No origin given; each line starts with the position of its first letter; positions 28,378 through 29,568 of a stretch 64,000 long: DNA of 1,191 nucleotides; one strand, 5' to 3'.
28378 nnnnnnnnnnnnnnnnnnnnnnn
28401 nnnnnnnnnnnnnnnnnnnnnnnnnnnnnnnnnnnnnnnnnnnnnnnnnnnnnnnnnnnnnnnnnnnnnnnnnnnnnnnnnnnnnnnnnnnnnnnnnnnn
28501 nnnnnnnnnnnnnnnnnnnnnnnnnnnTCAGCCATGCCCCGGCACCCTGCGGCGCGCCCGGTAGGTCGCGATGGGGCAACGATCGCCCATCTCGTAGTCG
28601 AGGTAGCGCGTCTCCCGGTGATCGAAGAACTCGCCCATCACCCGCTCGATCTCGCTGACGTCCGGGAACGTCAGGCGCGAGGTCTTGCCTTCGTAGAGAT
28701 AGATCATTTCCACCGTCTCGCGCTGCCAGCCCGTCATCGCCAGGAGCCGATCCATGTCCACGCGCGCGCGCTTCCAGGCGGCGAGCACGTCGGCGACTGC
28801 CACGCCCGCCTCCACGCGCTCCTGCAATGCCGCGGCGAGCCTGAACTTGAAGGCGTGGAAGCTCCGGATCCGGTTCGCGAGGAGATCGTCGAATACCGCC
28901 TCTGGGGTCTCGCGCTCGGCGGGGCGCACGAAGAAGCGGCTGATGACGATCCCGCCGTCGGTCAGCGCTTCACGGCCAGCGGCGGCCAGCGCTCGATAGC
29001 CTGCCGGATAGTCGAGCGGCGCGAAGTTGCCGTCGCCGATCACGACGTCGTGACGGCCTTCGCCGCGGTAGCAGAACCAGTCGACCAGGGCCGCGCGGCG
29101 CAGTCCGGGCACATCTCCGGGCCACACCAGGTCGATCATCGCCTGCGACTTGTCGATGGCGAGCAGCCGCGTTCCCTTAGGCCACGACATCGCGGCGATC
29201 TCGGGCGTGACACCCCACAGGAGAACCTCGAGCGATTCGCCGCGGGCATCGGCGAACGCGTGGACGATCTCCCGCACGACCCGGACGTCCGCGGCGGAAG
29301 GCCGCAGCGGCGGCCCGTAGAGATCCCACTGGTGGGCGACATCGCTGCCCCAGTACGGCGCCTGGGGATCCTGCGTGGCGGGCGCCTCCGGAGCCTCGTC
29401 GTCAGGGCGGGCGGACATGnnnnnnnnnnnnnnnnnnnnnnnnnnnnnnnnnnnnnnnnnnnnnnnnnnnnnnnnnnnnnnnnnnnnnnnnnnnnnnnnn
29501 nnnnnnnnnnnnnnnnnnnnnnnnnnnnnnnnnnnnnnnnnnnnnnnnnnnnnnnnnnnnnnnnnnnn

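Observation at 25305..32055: Translationally coupled operon: cNMP-gated MscS channel, two methyltransferases and a release-domain-less C-A-T NRPS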

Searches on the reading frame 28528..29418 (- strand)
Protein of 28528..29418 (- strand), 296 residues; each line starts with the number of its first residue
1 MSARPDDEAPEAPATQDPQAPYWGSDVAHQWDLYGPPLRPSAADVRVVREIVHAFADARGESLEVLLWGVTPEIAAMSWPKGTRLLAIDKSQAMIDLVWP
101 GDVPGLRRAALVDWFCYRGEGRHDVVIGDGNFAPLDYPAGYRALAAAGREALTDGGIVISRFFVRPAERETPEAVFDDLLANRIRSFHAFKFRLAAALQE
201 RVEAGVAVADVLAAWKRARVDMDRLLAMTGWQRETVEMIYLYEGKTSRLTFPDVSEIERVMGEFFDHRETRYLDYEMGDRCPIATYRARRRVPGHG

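Call 3: search_protein_families(library=pfam, proteins=[window:28528-29418:-])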
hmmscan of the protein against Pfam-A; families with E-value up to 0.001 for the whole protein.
window:28528-29418:- (296 aa): 0 families

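Call 4: search_protein_families(library=ncbifam, proteins=[window:28528-29418:-])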
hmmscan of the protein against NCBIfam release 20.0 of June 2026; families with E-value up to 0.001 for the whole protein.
window:28528-29418:- (296 aa): 0 families
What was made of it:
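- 28528..29418 (-): MT-like protein (296 aa). It belongs to an unnamed family with a class I methyltransferase fold and an invariant GVTPE in place of the Gly-rich motif I. It is the hub gene of the cassette. Calls 3, 4: no family hit.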

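Call 13: find_homologous_proteins(query=window:28528-29418:-)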
Query window:28528-29418:- (296 aa): 459 proteins with E <= 0.001 among 7044 candidates; the best 120 are listed.
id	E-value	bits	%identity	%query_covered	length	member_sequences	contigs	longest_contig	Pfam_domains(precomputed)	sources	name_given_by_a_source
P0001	1.9e-145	502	77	96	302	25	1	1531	-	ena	-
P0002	1.5e-141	489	74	97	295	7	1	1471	-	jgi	jgi:hypothetical protein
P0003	6.9e-139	481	76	94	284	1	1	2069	-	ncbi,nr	ncbi:MAG TPA: hypothetical protein VGW79_06390, partial [Actinomycetota bacterium]|nr:hypothetical p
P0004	9.1e-138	477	75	95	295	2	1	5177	-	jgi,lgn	jgi:hypothetical protein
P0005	1.5e-137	476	74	98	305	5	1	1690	-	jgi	-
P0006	2.4e-133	462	72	96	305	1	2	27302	-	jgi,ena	jgi:hypothetical protein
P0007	3.6e-133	462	75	92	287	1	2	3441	-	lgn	-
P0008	2.5e-132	459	72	94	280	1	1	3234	-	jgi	jgi:hypothetical protein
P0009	3.4e-132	459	73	92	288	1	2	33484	-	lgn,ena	-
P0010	6.9e-132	458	74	92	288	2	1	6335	-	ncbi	-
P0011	5.1e-131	455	73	91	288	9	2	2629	-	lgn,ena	-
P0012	7.8e-129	448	72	92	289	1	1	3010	-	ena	-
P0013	2.8e-126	439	68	96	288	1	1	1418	-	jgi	-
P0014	1.9e-123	430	78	82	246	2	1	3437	-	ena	-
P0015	6.6e-120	418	78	82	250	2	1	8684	-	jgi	-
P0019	5.1e-99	350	55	98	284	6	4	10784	-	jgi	jgi:hypothetical protein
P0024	9.3e-93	329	56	92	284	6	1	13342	-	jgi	jgi:hypothetical protein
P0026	1.2e-92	329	57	93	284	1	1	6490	-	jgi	-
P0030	5.7e-88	313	54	92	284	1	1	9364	-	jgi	jgi:hypothetical protein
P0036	4.7e-83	297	55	95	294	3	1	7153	-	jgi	jgi:hypothetical protein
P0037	2.5e-82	295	52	91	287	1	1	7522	-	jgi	jgi:hypothetical protein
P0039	2.0e-79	285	51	93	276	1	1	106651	-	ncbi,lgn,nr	ncbi:MAG: hypothetical protein K8S99_16175 [Planctomycetes bacterium]|nr:hypothetical protein [Planc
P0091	1.2e-59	220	42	89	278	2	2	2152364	-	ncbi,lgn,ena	-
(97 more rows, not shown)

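Call 14: search_solved_structures(query=window:28528-29418:-, max_evalue=10, show_alignments=2)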
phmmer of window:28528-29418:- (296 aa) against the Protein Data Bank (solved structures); distinct sequences matched with E-value up to 10: 7.
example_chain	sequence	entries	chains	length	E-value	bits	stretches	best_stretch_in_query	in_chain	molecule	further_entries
4jnd_A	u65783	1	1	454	0.43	13.3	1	43-108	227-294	Ca(2+)/calmodulin-dependent protein kinase phosphatase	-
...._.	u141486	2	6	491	0.51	13.1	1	9-116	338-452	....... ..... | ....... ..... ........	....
8szt_B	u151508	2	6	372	0.62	12.8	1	96-130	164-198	Histone deacetylase domain-containing protein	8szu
2brx_A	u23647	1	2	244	0.74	12.6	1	151-221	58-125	URIDYLATE KINASE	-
2bri_A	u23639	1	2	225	0.84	12.4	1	151-221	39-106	URIDYLATE KINASE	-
2ji5_A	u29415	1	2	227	0.84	12.4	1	151-221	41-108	URIDYLATE KINASE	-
2bmu_A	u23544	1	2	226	0.86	12.3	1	151-221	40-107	URIDYLATE KINASE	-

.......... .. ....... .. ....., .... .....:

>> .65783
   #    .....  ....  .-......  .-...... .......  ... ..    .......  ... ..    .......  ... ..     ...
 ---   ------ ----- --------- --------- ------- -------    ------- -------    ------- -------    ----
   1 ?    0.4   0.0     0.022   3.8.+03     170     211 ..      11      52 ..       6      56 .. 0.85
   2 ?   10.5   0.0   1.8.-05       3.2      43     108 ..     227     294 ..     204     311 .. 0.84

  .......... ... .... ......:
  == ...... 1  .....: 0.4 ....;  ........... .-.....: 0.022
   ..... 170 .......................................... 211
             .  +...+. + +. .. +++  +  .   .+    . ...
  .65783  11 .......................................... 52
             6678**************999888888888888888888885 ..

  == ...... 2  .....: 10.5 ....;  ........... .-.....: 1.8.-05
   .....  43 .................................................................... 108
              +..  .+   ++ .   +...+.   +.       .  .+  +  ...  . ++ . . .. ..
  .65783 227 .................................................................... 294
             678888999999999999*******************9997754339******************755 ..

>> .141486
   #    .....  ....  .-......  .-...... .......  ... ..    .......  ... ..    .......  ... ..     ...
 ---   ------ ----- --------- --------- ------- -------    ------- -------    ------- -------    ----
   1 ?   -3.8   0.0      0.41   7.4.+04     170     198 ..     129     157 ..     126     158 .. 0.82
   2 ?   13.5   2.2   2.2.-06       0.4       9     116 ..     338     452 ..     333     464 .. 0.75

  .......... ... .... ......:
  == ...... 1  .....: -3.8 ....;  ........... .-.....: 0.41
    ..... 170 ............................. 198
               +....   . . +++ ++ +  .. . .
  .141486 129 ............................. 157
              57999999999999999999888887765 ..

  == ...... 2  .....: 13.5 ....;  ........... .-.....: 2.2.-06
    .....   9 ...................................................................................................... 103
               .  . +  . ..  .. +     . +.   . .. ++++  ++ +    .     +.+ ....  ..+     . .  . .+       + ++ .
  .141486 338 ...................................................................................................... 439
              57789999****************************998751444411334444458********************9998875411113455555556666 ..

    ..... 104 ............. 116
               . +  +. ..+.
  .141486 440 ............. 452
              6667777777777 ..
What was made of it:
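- Tried and rejected: Only noise was found (call 14).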

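Call 15: find_encoding_contigs(protein=P0009, flank=10000, max_places=3)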
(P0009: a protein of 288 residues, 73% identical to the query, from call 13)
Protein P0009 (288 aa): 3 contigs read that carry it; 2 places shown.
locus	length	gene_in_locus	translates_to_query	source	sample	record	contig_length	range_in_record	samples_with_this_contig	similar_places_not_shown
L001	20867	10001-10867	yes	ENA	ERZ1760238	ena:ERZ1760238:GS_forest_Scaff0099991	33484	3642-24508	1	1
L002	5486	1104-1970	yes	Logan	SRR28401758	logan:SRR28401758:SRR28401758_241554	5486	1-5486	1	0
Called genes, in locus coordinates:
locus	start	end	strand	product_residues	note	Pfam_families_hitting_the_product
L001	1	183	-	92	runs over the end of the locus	PF05015:HigB-like_toxin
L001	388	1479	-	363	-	PF08327:AHSA1, PF02798:GST_N, PF13409:GST_N_2, PF13417:GST_N_3, PF00043:GST_C, PF14497:GST_C_3, PF13410:GST_C_2 (weak)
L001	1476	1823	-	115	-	PF01022:HTH_5, PF12802:MarR_2 (weak), PF12840:HTH_20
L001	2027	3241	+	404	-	PF06779:MFS_4, PF07690:MFS_1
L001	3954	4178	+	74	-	-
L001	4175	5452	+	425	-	PF00211:Guanylate_cyc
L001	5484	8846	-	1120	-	PF13482:RNase_H_2, PF05127:NAT10_TcmA_helicase (weak), PF13086:AAA_11 (faint), PF13245:AAA_19 (weak), PF13604:AAA_30, PF13087:AAA_12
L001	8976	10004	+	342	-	PF08100:Dimerisation, PF09339:HTH_IclR (weak), PF25213:HVO_A0261_N, PF12840:HTH_20 (faint), PF00891:Methyltransf_2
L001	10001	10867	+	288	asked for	-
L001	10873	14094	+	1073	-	PF00668:Condensation, PF00501:AMP-binding, PF13193:AMP-binding_C, PF00550:PP-binding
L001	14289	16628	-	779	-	PF01590:GAF, PF13185:GAF_2, PF13492:GAF_3, PF01590:GAF, PF13185:GAF_2, PF13492:GAF_3, PF13185:GAF_2, PF01590:GAF, +4 more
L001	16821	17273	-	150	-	PF13411:MerR_1, PF00376:MerR, PF09278:MerR-DNA-bind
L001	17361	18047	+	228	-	PF00106:adh_short, PF08659:KR (weak), PF13561:adh_short_C2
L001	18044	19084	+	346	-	PF02547:Queuosine_synth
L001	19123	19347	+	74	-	-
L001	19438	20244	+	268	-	PF13531:SBP_bac_11, PF01547:SBP_bac_1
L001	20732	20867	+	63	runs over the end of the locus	-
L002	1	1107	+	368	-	?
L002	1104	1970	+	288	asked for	-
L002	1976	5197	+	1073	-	PF00668:Condensation, PF00501:AMP-binding, PF13193:AMP-binding_C, PF00550:PP-binding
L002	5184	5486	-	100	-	?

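Call 16: find_encoding_contigs(protein=P0006, flank=10000, max_places=3)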
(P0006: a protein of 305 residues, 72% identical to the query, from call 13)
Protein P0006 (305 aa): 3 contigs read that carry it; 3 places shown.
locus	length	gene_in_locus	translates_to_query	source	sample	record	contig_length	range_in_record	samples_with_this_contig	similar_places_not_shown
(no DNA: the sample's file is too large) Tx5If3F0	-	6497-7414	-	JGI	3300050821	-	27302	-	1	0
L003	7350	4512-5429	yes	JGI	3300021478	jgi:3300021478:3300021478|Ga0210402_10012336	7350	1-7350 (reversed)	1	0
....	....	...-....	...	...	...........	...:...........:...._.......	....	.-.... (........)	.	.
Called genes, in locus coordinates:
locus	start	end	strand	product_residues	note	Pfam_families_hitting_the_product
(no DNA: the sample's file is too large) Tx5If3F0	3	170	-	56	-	?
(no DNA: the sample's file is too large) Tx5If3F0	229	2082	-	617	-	PF13191:AAA_16 (faint), PF00005:ABC_tran, PF02463:SMC_N (weak), PF13401:AAA_22 (faint), PF13304:AAA_21 (faint), PF08352:oligo_HPY, PF00005:ABC_tran, PF08352:oligo_HPY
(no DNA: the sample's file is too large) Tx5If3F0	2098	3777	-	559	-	PF02776:TPP_enzyme_N, PF00205:TPP_enzyme_M, PF02775:TPP_enzyme_C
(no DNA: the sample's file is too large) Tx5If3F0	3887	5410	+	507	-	PF00924:MS_channel_2nd, PF00027:cNMP_binding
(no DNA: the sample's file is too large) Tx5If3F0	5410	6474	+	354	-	PF08100:Dimerisation, PF25213:HVO_A0261_N (weak), PF00891:Methyltransf_2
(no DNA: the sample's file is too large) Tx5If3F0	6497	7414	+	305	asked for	-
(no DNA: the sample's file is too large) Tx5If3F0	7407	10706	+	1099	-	PF00668:Condensation, PF00501:AMP-binding, PF13193:AMP-binding_C, PF00550:PP-binding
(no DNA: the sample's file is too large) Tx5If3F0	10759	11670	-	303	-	PF05175:MTS, PF06325:PrmA (weak), PF13649:Methyltransf_25, PF13847:Methyltransf_31, PF08242:Methyltransf_12 (weak)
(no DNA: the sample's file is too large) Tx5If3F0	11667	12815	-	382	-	PF01546:Peptidase_M20, PF07687:M20_dimer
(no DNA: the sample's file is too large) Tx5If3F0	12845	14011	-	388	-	PF00437:T2SSE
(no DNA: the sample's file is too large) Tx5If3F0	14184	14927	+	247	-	PF01048:PNP_UDP_1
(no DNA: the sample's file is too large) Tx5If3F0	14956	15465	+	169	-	PF01327:Pep_deformylase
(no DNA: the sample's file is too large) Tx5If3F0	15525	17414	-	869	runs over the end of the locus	PF08335:GlnD_UR_UTase, PF27444:GlnD_3rd, PF01966:HD, PF27446:GlnD_5th, PF01842:ACT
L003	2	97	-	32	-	?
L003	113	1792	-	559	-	PF02776:TPP_enzyme_N, PF00205:TPP_enzyme_M, PF02775:TPP_enzyme_C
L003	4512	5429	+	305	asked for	-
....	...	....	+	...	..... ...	-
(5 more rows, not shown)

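Call 17: find_encoding_contigs(protein=P0024, flank=8000, max_places=2)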
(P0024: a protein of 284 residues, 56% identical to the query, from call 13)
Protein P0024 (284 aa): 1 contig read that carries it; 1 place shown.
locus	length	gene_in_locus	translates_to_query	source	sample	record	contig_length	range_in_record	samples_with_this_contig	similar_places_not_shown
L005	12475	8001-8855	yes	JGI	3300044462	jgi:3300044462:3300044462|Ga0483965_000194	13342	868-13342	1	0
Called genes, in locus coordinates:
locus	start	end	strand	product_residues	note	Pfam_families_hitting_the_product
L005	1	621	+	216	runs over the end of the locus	PF00072:Response_reg, PF00196:GerE, PF08281:Sigma70_r4_2 (weak)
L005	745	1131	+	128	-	PF00072:Response_reg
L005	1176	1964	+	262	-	PF00027:cNMP_binding, PF13545:HTH_Crp_2, PF00325:Crp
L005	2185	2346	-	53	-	-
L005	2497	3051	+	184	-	PF04264:YceI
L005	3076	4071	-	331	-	PF03401:TctC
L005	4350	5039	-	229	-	PF02586:SRAP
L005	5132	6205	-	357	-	PF03435:Sacchrp_dh_NADP, PF16653:Sacchrp_dh_C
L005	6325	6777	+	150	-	PF01047:MarR (faint), PF13404:HTH_AsnC-type, PF13412:HTH_24, PF01037:AsnC_trans_reg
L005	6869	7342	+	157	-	PF08100:Dimerisation, PF25213:HVO_A0261_N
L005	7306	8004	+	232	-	PF00891:Methyltransf_2, PF08242:Methyltransf_12 (faint)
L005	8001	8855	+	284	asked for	-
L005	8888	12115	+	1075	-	PF00668:Condensation, PF00501:AMP-binding, PF13193:AMP-binding_C, PF00550:PP-binding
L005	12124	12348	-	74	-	-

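Call 18: find_encoding_contigs(protein=P0039, flank=8000, max_places=2)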
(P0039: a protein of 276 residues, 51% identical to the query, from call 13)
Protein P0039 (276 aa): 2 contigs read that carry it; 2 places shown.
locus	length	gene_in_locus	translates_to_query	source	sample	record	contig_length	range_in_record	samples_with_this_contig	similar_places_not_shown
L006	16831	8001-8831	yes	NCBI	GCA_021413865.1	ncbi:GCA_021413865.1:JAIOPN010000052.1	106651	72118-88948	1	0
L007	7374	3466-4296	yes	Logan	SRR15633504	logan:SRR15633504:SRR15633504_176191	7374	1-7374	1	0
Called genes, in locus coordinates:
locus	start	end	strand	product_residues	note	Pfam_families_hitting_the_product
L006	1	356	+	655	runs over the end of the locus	-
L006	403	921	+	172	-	PF04417:DUF501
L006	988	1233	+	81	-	-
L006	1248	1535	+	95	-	PF01541:GIY-YIG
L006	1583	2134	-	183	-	-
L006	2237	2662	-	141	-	PF00293:NUDIX, PF14815:NUDIX_4 (weak)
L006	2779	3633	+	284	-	PF20434:BD-FAE, PF07859:Abhydrolase_3, PF01738:DLH (faint), PF00326:Peptidase_S9 (weak)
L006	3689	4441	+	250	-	PF01261:AP_endonuc_2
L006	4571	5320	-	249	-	PF05721:PhyH (weak)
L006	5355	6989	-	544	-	PF20254:DMFA2_C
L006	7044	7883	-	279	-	-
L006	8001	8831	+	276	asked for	-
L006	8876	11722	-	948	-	-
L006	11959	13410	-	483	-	PF13598:DUF4139 (weak)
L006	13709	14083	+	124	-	PF07238:PilZ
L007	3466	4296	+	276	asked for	-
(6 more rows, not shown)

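Call 19: find_encoding_contigs(protein=P0091, flank=8000, max_places=2)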
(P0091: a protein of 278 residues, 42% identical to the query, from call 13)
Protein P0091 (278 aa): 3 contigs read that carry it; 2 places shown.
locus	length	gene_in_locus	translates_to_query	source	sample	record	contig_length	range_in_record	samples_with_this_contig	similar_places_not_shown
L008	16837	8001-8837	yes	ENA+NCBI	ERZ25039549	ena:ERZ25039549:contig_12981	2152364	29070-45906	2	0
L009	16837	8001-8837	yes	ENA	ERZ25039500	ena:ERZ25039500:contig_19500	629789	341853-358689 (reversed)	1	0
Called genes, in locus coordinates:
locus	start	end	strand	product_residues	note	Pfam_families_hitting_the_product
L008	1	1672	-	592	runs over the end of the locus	PF01839:FG-GAP (faint), PF13517:FG-GAP_3, PF07593:UnbV_ASPIC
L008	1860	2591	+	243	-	PF00106:adh_short, PF08659:KR, PF01370:Epimerase (faint), PF13460:NAD_binding_10 (weak), PF13561:adh_short_C2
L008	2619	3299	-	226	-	PF00072:Response_reg, PF00196:GerE, PF08281:Sigma70_r4_2 (weak)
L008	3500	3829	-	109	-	-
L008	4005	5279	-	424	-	PF01408:GFO_IDH_MocA, PF02894:GFO_IDH_MocA_C, PF22725:GFO_IDH_MocA_C3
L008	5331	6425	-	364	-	PF02746:MR_MLE_N, PF13378:MR_MLE_C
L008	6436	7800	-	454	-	PF01566:Nramp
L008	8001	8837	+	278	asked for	-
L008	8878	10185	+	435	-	-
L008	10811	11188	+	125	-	PF02537:CRCB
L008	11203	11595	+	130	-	PF02641:DUF190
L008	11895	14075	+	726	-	PF09594:GT87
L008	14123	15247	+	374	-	PF01075:Glyco_transf_9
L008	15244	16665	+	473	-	PF04055:Radical_SAM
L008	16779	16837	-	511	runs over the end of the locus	PF02366:PMT, PF13231:PMT_2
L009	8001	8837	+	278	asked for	-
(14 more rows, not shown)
